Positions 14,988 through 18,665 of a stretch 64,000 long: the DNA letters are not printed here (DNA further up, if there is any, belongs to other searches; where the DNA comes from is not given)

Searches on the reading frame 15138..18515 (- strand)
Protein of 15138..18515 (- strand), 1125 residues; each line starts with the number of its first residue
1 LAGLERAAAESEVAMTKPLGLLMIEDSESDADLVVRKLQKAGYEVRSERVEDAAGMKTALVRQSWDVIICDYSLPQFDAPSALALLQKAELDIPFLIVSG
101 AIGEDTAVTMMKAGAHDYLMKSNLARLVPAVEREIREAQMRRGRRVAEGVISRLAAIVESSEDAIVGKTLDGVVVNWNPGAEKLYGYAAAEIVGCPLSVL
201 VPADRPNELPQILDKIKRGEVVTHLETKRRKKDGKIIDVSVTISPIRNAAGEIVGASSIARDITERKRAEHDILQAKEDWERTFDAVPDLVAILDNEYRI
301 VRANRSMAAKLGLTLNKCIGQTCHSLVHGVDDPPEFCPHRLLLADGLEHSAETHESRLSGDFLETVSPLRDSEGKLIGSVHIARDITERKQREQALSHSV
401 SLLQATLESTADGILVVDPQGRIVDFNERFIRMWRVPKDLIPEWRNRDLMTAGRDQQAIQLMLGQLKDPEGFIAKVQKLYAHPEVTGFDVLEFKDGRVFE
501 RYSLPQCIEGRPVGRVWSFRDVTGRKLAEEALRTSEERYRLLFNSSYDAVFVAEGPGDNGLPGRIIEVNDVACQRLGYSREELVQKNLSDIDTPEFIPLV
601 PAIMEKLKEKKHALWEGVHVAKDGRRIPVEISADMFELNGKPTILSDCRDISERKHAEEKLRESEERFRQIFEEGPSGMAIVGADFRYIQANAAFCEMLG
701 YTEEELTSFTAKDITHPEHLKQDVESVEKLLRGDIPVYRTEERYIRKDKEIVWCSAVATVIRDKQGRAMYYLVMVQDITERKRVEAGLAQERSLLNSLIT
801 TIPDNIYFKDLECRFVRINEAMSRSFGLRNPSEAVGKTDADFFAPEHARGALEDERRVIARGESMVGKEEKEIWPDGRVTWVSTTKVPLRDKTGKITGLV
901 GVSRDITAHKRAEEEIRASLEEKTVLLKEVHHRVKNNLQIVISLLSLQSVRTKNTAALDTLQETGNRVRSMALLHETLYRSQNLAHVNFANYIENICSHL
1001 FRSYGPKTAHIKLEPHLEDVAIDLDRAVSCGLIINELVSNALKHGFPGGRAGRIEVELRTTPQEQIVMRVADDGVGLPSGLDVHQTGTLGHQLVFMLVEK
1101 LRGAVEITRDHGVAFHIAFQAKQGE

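Call 71: search_protein_families(library=pfam, proteins=[window:15138-18515:-], max_evalue=0.0001)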
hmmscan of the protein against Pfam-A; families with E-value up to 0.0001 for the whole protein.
window:15138-18515:- (1125 aa): 12 families
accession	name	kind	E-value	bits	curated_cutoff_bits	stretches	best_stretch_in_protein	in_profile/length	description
PF08448.16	PAS_4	-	7.8e-81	267.9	23.1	4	801-910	3-109/110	PAS fold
PF13426.13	PAS_9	-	6.7e-72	238.8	27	5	163-265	2-103/103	PAS domain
PF00989.32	PAS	-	2.7e-60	201.7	22.6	3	153-263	2-113/113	PAS fold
PF13188.13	PAS_8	-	1.9e-46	154.9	21.8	4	666-708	1-44/65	PAS domain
PF08447.18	PAS_3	-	1.5e-43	147.4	25.6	3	689-772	2-86/89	PAS fold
PF07568.18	HisKA_2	-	1.1e-27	96.3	22.3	1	929-1004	1-76/76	Histidine kinase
PF12860.13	PAS_7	-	1.3e-14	54.8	27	1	407-530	1-115/115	PAS fold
PF13596.12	PAS_10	-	1.7e-13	51.5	22.1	0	177-264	24-106/106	PAS domain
PF00072.30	Response_reg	-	1.2e-12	48.4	30.2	1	22-130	2-109/111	Response regulator receiver domain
PF02518.31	HATPase_c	-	6.1e-09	36.7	26.4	1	1032-1120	8-108/111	Histidine kinase-, DNA gyrase B-, and HSP90-like ATPase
PF13581.12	HATPase_c_2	-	2.5e-06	27.9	27.4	1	1019-1079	21-80/127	Histidine kinase-like ATPase domain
PF07536.20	HWE_HK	-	8.1e-05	23.7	22.8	1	929-983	1-53/83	HWE histidine kinase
